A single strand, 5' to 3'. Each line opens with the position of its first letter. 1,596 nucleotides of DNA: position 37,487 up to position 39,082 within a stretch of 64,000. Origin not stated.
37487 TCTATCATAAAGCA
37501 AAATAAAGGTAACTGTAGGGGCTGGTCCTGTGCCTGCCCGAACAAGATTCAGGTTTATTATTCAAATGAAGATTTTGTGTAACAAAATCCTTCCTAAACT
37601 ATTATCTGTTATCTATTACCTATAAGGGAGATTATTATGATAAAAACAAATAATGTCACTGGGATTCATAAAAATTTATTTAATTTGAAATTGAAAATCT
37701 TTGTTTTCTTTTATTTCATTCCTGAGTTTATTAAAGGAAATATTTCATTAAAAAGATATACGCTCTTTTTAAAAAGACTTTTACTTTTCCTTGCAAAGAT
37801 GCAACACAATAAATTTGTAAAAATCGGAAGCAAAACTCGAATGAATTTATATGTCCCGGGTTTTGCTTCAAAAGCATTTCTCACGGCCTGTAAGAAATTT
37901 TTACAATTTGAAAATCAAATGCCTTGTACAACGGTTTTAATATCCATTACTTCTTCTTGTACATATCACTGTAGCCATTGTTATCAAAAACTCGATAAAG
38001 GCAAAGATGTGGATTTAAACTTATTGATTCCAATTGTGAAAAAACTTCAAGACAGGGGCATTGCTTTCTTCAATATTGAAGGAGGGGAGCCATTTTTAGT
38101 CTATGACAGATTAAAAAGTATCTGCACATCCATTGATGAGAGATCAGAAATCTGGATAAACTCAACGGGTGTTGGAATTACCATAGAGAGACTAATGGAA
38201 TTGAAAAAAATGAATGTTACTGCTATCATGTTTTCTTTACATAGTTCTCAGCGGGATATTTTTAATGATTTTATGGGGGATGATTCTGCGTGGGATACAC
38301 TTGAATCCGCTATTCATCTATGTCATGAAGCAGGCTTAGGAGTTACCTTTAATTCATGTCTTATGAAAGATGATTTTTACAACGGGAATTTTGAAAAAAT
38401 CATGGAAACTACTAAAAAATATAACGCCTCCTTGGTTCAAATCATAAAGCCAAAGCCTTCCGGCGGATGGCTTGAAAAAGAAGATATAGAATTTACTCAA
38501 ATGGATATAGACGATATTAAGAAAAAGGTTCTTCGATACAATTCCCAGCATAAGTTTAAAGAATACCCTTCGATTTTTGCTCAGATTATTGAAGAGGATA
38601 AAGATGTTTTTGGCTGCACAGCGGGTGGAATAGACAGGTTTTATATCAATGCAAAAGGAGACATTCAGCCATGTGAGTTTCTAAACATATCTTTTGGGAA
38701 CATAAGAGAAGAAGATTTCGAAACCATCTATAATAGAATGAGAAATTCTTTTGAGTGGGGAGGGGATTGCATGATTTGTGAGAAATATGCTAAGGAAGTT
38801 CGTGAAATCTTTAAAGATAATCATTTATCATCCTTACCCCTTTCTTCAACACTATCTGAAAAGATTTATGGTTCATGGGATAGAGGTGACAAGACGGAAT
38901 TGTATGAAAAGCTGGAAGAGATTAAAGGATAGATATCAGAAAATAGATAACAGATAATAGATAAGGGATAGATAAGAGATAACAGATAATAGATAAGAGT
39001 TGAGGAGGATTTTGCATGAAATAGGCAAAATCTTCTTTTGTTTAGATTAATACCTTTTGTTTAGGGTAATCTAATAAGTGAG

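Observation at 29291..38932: Translationally coupled nine-gene lipid-type operon: sphingolipid-like core plus UbiA prenyltransferase, OYE/Fe-S reductase, PurM-like enzyme, KAS and radical SAM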

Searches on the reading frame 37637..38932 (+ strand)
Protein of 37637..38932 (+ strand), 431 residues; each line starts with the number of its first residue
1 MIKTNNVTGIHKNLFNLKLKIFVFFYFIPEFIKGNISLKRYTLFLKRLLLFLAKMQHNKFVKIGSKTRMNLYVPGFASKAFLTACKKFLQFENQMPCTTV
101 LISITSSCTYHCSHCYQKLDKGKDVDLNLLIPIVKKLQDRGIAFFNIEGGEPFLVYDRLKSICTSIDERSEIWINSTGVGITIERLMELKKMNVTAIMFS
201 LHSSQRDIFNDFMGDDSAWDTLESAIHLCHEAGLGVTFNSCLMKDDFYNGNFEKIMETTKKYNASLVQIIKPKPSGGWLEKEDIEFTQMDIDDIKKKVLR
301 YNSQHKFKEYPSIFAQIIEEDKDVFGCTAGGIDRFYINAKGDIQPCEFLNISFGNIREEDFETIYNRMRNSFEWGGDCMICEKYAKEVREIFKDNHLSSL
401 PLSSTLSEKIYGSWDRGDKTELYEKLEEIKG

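Call 3: search_protein_families(library=pfam, proteins=[window:37637-38932:+], max_evalue=0.01)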
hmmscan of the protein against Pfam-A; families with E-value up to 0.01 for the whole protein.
window:37637-38932:+ (431 aa): 4 families
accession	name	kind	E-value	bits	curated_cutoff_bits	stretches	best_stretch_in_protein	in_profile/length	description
PF04055.27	Radical_SAM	-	9.5e-17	62.1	29.5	1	102-245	1-153/166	Radical SAM superfamily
PF13353.11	Fer4_12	-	7.5e-07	30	22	1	105-188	12-99/137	4Fe-4S single cluster domain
PF13186.11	SPASM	-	9.8e-07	29.4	21.5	1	331-368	4-46/67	Iron-sulfur cluster-binding domain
PF20903.3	SPL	-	5.5e-05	22.7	27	1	26-122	7-101/338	Spore photoproduct lyase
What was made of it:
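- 37637..38932 (+): Radical SAM enzyme with an N-terminal helical extension and a C-terminal auxiliary-cluster (SPASM/twitch-type) domain. It matches PF04055 and PF13186 (call 3).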

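Call 4: search_protein_families(library=ncbifam, proteins=[window:37637-38932:+], max_evalue=0.01)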
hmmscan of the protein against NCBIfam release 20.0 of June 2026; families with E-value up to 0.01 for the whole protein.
window:37637-38932:+ (431 aa): 39 families (the best 25 are shown)
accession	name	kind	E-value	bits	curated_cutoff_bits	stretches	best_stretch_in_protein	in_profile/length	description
TIGR04055.1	rSAM_NirJ2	equivalog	3.7e-24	85.8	500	1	104-383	6-296/326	putative heme d1 biosynthesis radical SAM protein NirJ2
TIGR04303.1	GeoRSP_rSAM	equivalog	3.8e-23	82.6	400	1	99-384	6-299/325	GeoRSP system radical SAM/SPASM protein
TIGR04545.1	rSAM_ahbD_hemeb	equivalog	6.5e-17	62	500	1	103-382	5-309/339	heme b synthase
TIGR04053.2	TIGR04053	equivalog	1.7e-15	57.1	395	2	99-269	9-183/366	TIGR04053 family radical SAM/SPASM domain-containing protein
NF001199.0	PRK00164.2-1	equivalog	2.2e-15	56.6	231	1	97-306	11-221/308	GTP 3',8-cyclase MoaA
TIGR02668.1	moaA_archaeal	equivalog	4.7e-15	55.4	325.25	1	98-306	10-218/303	GTP 3',8-cyclase MoaA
TIGR04054.1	rSAM_NirJ1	equivalog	1.8e-12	46.6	650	1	99-267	37-205/387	putative heme d1 biosynthesis radical SAM protein NirJ1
TIGR02666.1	moaA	equivalog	2.7e-12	46.3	284.05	1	99-266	11-187/336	GTP 3',8-cyclase MoaA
TIGR02109.1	PQQ_syn_pqqE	equivalog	3.2e-12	46.1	381.35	1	97-377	6-292/358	pyrroloquinoline quinone biosynthesis protein PqqE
TIGR04403.1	rSAM_skfB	equivalog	1.1e-10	40.9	300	1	101-369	107-371/402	sporulation killing factor system radical SAM maturase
NF045646.2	rSAM_Se_TrsS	equivalog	1.3e-10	40.4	490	1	93-257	82-249/441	radical SAM (seleno)protein TrsS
TIGR03962.1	mycofact_rSAM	equivalog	3.8e-10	39.4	265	1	102-410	16-332/339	mycofactocin radical SAM maturase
TIGR04546.1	rSAM_ahbC_deAc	equivalog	4.7e-10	38.8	650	1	88-244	30-187/390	12,18-didecarboxysiroheme deacetylase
NF050035.1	rSAM_WgK_link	exception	7.2e-10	38.4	650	1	99-227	10-142/367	radical SAM/SPASM peptide maturase WgkB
NF045574.1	sacti_mat_StsB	exception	5.3e-09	35.4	625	1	96-377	94-377/466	StsB family radical SAM/SPASM domain sactipeptide maturase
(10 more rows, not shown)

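Call 13: search_solved_structures(query=window:37637-38932:+, max_evalue=0.001)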
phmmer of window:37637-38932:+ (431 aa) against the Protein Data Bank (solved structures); distinct sequences matched with E-value up to 0.001: 4.
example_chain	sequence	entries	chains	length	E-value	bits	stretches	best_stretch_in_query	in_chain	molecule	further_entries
6efn_A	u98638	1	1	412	2.7e-07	32.9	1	95-364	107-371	Sporulation killing factor maturation protein SkfB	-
4fhe_A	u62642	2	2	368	0.00056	22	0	24-124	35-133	Spore photoproduct lyase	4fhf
4fhc_A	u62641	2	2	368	0.00056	22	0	24-123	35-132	Spore photoproduct lyase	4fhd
4fhg_A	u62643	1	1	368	0.00056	22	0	24-124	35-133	Spore photoproduct lyase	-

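Call 46: find_homologous_proteins(query=window:37637-38932:+, max_evalue=0.00001)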
Query window:37637-38932:+ (431 aa): 971 proteins with E <= 0.00001 among 4794 candidates; the best 120 are listed.
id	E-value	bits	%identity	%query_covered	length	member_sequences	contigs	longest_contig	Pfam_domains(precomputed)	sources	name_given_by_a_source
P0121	3.3e-294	993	100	100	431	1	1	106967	PF13186.12,PF04055.28,PF13353.12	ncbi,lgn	-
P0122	1.1e-221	754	74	100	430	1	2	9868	PF04055.28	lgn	-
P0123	1.1e-217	741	72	100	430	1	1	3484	PF13186.12,PF04055.28,PF13353.12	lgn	-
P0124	5.8e-215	732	73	100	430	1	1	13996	PF13186.12,PF04055.28,PF13353.12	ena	-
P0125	1.0e-212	725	69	100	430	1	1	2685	PF04055.28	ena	-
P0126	1.4e-212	724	70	100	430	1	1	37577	PF13186.12,PF04055.28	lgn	-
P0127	9.8e-208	708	69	100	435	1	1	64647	PF13186.12,PF04055.28,PF13353.12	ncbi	-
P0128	1.1e-207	708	69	100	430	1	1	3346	PF13186.12,PF04055.28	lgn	-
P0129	3.0e-207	707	70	100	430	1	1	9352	PF13186.12,PF04055.28,PF13353.12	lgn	-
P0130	1.0e-204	698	67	100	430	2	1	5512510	PF13186.12,PF04055.28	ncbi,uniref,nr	ncbi:radical SAM protein [Petroclostridium sp. X23]|uniref:radical SAM/SPASM domain-containing prote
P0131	2.2e-203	694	68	99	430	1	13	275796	PF13186.12,PF04055.28,PF13353.12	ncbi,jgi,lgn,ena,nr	ncbi:MAG: radical SAM protein [Peptococcaceae bacterium BRH_c4b]|nr:MAG: radical SAM protein [Peptoc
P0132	1.4e-202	691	67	100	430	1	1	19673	PF13186.12,PF04055.28,PF13353.12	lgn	-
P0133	1.7e-202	691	66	100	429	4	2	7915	PF13186.12,PF04055.28,PF13353.12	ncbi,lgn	-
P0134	4.6e-202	690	67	100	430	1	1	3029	PF04055.28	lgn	-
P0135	7.4e-202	689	68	100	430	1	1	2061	PF04055.28,PF13353.12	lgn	-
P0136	8.5e-202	689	67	100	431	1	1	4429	PF13186.12,PF04055.28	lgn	-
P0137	8.0e-201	685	67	100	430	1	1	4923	PF13186.12,PF04055.28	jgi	jgi:MoaA/NifB/PqqE/SkfB family radical SAM enzyme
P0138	4.6e-200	683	67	100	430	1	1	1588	PF04055.28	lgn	-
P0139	5.3e-200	683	67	100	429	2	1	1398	PF13186.12,PF04055.28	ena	-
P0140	1.1e-199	682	67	100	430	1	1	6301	PF04055.28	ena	-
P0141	1.5e-199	681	67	100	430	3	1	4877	PF13186.12,PF04055.28,PF13353.12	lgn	-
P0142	1.8e-199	681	65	100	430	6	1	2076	PF04055.28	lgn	-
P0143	1.9e-199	681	67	100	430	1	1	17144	PF04055.28,PF13353.12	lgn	-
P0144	4.2e-199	680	66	100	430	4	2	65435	PF13186.12,PF04055.28,PF13353.12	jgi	-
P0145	4.4e-199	680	65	100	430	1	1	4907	PF13186.12,PF04055.28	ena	-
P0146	8.7e-199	679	67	100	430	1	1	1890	PF13186.12,PF04055.28,PF13353.12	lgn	-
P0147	1.0e-198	678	67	99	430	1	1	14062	PF13186.12,PF04055.28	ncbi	ncbi:MAG: radical SAM/SPASM domain-containing protein [Clostridia bacterium]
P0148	1.1e-198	678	65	100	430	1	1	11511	PF13186.12,PF04055.28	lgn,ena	-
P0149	1.5e-198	678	66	100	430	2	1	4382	PF13186.12,PF04055.28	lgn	-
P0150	1.6e-198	678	66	100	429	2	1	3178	PF13186.12,PF04055.28,PF13353.12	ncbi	-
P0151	1.6e-198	678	66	97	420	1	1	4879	PF13186.12,PF04055.28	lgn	-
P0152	3.1e-198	677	65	100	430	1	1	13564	PF13186.12,PF04055.28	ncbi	-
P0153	3.1e-198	677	67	97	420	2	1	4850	PF13186.12,PF04055.28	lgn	-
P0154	4.6e-198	676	66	100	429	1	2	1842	PF04055.28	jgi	-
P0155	6.7e-198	676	66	100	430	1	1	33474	PF13186.12,PF04055.28,PF13353.12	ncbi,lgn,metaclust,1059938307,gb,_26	metaclust:\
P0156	1.2e-197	675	65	100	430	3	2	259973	PF13186.12,PF04055.28,PF13353.12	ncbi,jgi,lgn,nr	ncbi:MAG TPA: radical SAM protein [Desulfosporosinus sp.]|nr:radical SAM protein [Desulfosporosinus 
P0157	1.2e-197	675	64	100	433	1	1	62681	PF04055.28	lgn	-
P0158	1.4e-197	675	66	100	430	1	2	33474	PF13186.12,PF04055.28,PF13353.12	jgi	-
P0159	1.6e-197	675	67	100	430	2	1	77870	PF13186.12,PF04055.28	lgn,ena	-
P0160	2.1e-197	674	66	100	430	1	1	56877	PF13186.12,PF04055.28,PF13353.12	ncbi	ncbi:MAG: radical SAM/SPASM domain-containing protein [Desulfitobacteriaceae bacterium]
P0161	4.1e-197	673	66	100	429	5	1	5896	PF13186.12,PF04055.28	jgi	-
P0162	4.9e-197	673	67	95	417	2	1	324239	PF13186.12,PF04055.28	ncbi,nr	ncbi:MAG: radical SAM protein [Firmicutes bacterium]|nr:radical SAM protein [Bacillota bacterium]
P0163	1.3e-196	672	66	100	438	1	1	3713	PF04055.28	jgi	-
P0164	1.6e-196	671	66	100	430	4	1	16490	PF13186.12,PF04055.28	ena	-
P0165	2.5e-196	671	65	100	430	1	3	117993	PF13186.12,PF04055.28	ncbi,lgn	-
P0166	6.1e-196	669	66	100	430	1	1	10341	PF04055.28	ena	-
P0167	8.0e-196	669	66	100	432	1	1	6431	PF13186.12,PF04055.28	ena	-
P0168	1.1e-195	669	64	100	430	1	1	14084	PF13186.12,PF04055.28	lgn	-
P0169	2.2e-195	668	65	100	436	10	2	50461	PF13186.12,PF04055.28,PF13353.12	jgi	jgi:Predicted Fe-S oxidoreductases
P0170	2.5e-195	667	65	99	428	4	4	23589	PF13186.12,PF04055.28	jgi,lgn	jgi:MoaA/NifB/PqqE/SkfB family radical SAM enzyme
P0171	5.5e-195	666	63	100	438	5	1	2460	PF13186.12,PF04055.28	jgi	jgi:MoaA/NifB/PqqE/SkfB family radical SAM enzyme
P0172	1.7e-194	665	65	100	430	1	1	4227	PF04055.28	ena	-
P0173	3.3e-194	664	65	100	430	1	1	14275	PF13186.12,PF04055.28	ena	-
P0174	3.6e-194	664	65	100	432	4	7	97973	PF13186.12,PF04055.28,PF13353.12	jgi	-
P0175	1.2e-193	662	66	100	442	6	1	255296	PF13186.12,PF04055.28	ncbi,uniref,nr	ncbi:radical SAM protein [Desulfosporosinus fructosivorans]|uniref:Radical SAM protein n=1 Tax=Desul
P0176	1.9e-193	661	63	100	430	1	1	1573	PF04055.28,PF13353.12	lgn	-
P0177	2.0e-193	661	64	100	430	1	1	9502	PF13186.12,PF04055.28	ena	-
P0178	3.8e-193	660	64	100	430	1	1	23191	PF04055.28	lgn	-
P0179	4.2e-193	660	66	100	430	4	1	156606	PF13186.12,PF04055.28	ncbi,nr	ncbi:radical SAM domain protein [Desulfosporosinus sp. BG]|nr:radical SAM domain protein [Desulfospo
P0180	5.1e-193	660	63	100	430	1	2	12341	PF04055.28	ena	-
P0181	2.3e-192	658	63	100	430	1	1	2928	PF04055.28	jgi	-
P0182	2.5e-192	657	62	100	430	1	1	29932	PF04055.28,PF13353.12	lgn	-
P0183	2.6e-192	657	64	100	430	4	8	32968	PF13186.12,PF04055.28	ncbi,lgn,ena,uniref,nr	ncbi:radical SAM protein [Desulfosporosinus sp. BICA1-9]|uniref:radical SAM protein n=1 Tax=Desulfos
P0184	4.9e-192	657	64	99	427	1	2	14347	PF13186.12,PF04055.28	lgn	-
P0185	1.1e-191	655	63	100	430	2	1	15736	PF13186.12,PF04055.28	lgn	-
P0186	9.3e-191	652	70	89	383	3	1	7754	PF04055.28,PF13353.12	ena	-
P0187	1.0e-190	652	63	100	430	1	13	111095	PF13186.12,PF04055.28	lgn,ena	-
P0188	1.0e-190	652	62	100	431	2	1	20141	PF04055.28,PF13353.12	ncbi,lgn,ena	-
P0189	2.7e-190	651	64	99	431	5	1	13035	PF13186.12,PF04055.28,PF13353.12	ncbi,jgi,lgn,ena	jgi:MoaA/NifB/PqqE/SkfB family radical SAM enzyme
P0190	2.8e-190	651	62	100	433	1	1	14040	PF04055.28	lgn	-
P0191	3.0e-190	651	64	98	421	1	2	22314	PF04055.28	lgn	-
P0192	1.2e-189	649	61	100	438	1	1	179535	PF13186.12,PF04055.28,PF13353.12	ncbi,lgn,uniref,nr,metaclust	ncbi:radical SAM/SPASM domain-containing protein [Desulfosporosinus hippei]|uniref:Radical SAM addit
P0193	8.5e-189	646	65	100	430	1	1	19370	PF13186.12,PF04055.28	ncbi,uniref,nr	ncbi:radical SAM protein [Desulfosporosinus sp. OT]|uniref:radical SAM/SPASM domain-containing prote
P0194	1.5e-188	645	65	100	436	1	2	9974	PF13186.12,PF04055.28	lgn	-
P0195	6.5e-188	643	64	99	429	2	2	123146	PF13186.12,PF04055.28,PF13353.12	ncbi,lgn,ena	-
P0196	1.7e-187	642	62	100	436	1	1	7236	PF04055.28,PF13353.12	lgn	-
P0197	2.0e-187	641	62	100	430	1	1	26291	PF04055.28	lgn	-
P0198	2.7e-186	638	61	100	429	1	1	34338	PF04055.28,PF13353.12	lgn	-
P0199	5.2e-186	637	62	100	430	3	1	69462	PF13186.12,PF04055.28,PF13353.12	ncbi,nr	ncbi:radical SAM protein [Desulfosporosinus sp. HMP52]|nr:radical SAM protein [Desulfosporosinus sp.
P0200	6.3e-186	636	62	100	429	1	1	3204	PF13186.12,PF04055.28,PF13353.12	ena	-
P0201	6.7e-186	636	66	96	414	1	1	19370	PF13186.12,PF04055.28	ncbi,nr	ncbi:radical SAM superfamily protein [Desulfosporosinus sp. OT]|nr:radical SAM superfamily protein [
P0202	7.1e-186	636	60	100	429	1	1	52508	PF13186.12,PF04055.28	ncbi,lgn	ncbi:MAG: radical SAM protein [Dehalobacterium sp.]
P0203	7.8e-186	636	63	99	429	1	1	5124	PF04055.28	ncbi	-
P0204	4.2e-185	634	60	100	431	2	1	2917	PF13186.12,PF04055.28,PF13353.12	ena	-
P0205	6.1e-185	633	62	100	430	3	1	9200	PF04055.28,PF13353.12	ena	-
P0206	8.9e-185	633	61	100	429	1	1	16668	PF04055.28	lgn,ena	-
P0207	1.5e-184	632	62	99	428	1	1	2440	PF13186.12,PF04055.28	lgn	-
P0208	1.8e-184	632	65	94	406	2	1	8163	PF13186.12,PF04055.28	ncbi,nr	ncbi:MAG: radical SAM protein, partial [Desulfitobacteriaceae bacterium]|nr:radical SAM protein [Des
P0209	2.3e-184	631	61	99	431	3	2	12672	PF13186.12,PF04055.28,PF13353.12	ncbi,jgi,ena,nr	ncbi:MAG: radical SAM protein [Clostridiaceae bacterium]|nr:radical SAM protein [Clostridiaceae bact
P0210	1.3e-183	629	62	99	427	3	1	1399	PF13186.12,PF04055.28,PF13353.12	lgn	-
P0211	3.6e-183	627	60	100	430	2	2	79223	PF13186.12,PF04055.28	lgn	-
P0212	3.8e-183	627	61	99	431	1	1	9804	PF13186.12,PF04055.28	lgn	-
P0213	7.9e-183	626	60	100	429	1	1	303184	PF13186.12,PF04055.28,PF13353.12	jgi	-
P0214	9.1e-183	626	61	100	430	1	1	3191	PF13186.12,PF04055.28,PF13353.12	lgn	-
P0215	1.1e-182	626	62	99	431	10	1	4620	PF13186.12,PF04055.28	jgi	jgi:MoaA/NifB/PqqE/SkfB family radical SAM enzyme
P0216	2.3e-182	625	62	98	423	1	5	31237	PF04055.28,PF13353.12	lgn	-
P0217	4.9e-182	624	61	100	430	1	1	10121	PF13186.12,PF04055.28,PF13353.12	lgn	-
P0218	1.1e-181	622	59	99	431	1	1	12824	PF13186.12,PF04055.28,PF13353.12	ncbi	-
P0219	3.8e-181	621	61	95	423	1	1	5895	PF13186.12,PF04055.28,PF13353.12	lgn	-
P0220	8.3e-181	620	60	99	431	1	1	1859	PF13186.12,PF04055.28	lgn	-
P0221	8.5e-180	616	67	88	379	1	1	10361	PF04055.28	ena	-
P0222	9.0e-180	616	62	99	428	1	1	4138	PF04055.28,PF13353.12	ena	-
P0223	9.6e-180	616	59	100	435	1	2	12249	PF13186.12,PF04055.28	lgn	-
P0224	1.2e-179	616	59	99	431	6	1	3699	PF13186.12,PF04055.28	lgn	-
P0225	2.1e-179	615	60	99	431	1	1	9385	PF04055.28,PF13353.12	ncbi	-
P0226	2.1e-179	615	61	99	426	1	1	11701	PF13186.12,PF04055.28,PF13353.12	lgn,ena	-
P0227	3.5e-179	614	61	99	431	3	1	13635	PF13186.12,PF04055.28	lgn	-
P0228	6.2e-179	613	60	100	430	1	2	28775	PF13186.12,PF04055.28,PF13353.12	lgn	-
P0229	9.7e-179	613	59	99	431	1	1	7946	PF13186.12,PF04055.28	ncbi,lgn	-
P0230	1.1e-178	613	59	99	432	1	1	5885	PF04055.28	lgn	-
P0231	2.1e-178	612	59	100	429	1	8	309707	PF13186.12,PF04055.28,PF13353.12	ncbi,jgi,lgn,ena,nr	ncbi:MAG: radical SAM protein [Clostridia bacterium BRH_c25]|nr:MAG: radical SAM protein [Clostridia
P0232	2.5e-178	611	59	99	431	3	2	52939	PF13186.12,PF04055.28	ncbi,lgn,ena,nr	ncbi:MAG: radical SAM protein [Candidatus Omnitrophica bacterium]|nr:radical SAM protein [Candidatus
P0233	3.7e-178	611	59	99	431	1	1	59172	PF13186.12,PF04055.28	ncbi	ncbi:radical SAM/SPASM domain-containing protein [Candidatus Omnitrophota bacterium]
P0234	4.9e-178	610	59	99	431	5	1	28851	PF13186.12,PF04055.28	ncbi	ncbi:MAG: radical SAM protein [Candidatus Omnitrophota bacterium]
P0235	6.0e-178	610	60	99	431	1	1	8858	PF13186.12,PF04055.28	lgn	-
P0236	1.1e-177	609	61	100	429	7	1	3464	PF04055.28,PF13353.12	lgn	-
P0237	1.5e-177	609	59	99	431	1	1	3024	PF13186.12,PF04055.28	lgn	-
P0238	1.7e-177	609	59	99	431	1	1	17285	PF13186.12,PF04055.28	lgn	-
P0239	3.2e-177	608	59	99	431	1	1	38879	PF13186.12,PF04055.28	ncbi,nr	ncbi:MAG: radical SAM protein [Candidatus Omnitrophica bacterium]|nr:radical SAM protein [Candidatus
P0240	5.5e-177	607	59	99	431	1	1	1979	PF13186.12,PF04055.28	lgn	-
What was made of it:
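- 37637..38932 (+): Identity is 59-74% across phyla (call 46).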

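Call 52: predict_structure(alignment_id=A2)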
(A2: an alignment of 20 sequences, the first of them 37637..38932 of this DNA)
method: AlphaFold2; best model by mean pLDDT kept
length: 431 residues; sequences in the alignment: 20
mean_pLDDT: 71.7   pTM: 0.80
mean pLDDT of the five models: 71.7, 69.0, 66.6, 65.6, 61.0
residues with pLDDT >= 90: 72; 70-90: 188; 50-70: 110; < 50: 61
segments of 3 or more residues with pLDDT < 50: 119-122, 274-283, 318-356, 399-402
pLDDT, mean of each block of 10 residues (from residue 1): 75 82 87 86 82 60 69 68 76 61 74 57 67 84 79 91 91 91 97 91 89 90 96 89 81 91 82 43 62 78 80 60 34 28 33 50 63 52 59 62 58 64 72 64
secondary structure, 60 per line:
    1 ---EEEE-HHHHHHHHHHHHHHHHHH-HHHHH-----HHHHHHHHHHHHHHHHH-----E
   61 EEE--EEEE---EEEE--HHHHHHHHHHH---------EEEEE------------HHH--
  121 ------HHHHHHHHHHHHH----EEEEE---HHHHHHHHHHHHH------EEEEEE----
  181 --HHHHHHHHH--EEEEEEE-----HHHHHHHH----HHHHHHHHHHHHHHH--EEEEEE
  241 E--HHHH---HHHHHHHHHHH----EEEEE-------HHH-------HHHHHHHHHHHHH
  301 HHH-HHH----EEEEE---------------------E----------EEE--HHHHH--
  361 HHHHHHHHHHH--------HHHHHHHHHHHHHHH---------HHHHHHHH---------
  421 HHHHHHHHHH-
elements in order: E4-7 H9-26 H28-32 H38-54 E60-63 E66-69 E73-76 H79-89 E99-103 H127-139 E144-148 H152-164 E171-176 H183-191 E194-200 H206-213 H218-232 E235-241 H244-247 H251-261 E266-270 H288-303 E312-316 E349-351 H354-358 H361-371 H380-394 H404-411 H421-430

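Call 55: fold_search(model_id=the predicted structure, library=pdb)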
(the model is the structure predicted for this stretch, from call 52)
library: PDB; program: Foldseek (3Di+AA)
matches with E <= 10: 1777; with E <= 0.001: 183
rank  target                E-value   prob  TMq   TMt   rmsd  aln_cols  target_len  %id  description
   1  9dfu                  8.0e-11  1.00  0.43  0.63   9.2       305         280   15  X-ray crystal structure of the second Viperin-like enzyme from T. virens variant F40H with bound CTP and SAM (released 2025-02-19)
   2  9dfn                  1.1e-10  1.00  0.43  0.62   9.5       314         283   13  X-ray crystal structure of the second viperin-like enzyme from Trichoderma virens with bound CTP and SAM (released 2025-02-19)
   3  6efn                  2.1e-10  1.00  0.46  0.51   6.9       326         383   15  Structure of a RiPP maturase, SkfB (released 2018-10-24)
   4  9dfw_A                1.6e-09  1.00  0.42  0.61   5.2       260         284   14  X-ray crystal structure of an engineered Viperin-like enzyme from T. virens with bound CTP and SAM (released 2025-02-12)
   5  6q2q_B                2.7e-09  1.00  0.41  0.58   8.2       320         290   13  Crystal structure of mouse viperin bound to uridine triphosphate and S-adenosylhomocysteine (released 2020-01-22)
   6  7vob                  3.1e-09  1.00  0.41  0.52  11.3       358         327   12  The crystal structure of a Radical SAM Enzyme BlsE involved in the Biosynthesis of Blasticidin S (released 2022-05-04)
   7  9dfw_C                5.4e-09  1.00  0.42  0.61   5.2       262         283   13  X-ray crystal structure of an engineered Viperin-like enzyme from T. virens with bound CTP and SAM (released 2025-02-12)
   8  9dfw_B                5.7e-09  1.00  0.41  0.58   5.4       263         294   14  X-ray crystal structure of an engineered Viperin-like enzyme from T. virens with bound CTP and SAM (released 2025-02-12)
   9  9dgw_B                6.8e-09  1.00  0.43  0.62   9.5       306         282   12  X-ray crystal structure of the Viperin-like enzyme from T. virens with bound CTP and SAM (released 2025-02-12)
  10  6q2q_A                7.6e-09  1.00  0.40  0.58   5.3       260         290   15  Crystal structure of mouse viperin bound to uridine triphosphate and S-adenosylhomocysteine (released 2020-01-22)
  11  9dgw_C                9.0e-09  1.00  0.42  0.63   9.3       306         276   12  X-ray crystal structure of the Viperin-like enzyme from T. virens with bound CTP and SAM (released 2025-02-12)
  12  5v1q_B                1.3e-08  1.00  0.45  0.44   8.4       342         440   15  Crystal structure of Streptococcus suis SuiB (released 2017-08-30)
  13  7n7h                  1.3e-08  1.00  0.40  0.56   8.7       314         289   14  X-ray crystal structure of Viperin-like enzyme from Nematostella vectensis (released 2021-07-07)
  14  6q2p_B                1.7e-08  1.00  0.41  0.58   8.0       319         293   14  Crystal structure of mouse viperin bound to cytidine triphosphate and S-adenosylhomocysteine (released 2020-01-22)
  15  7n7i_A                2.0e-08  1.00  0.42  0.62   9.3       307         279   13  X-ray crystal structure of Viperin-like enzyme from Trichoderma virens (released 2021-06-30)
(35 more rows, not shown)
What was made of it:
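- The rSAM role is unassigned, since the fold search was uninformative (call 55).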
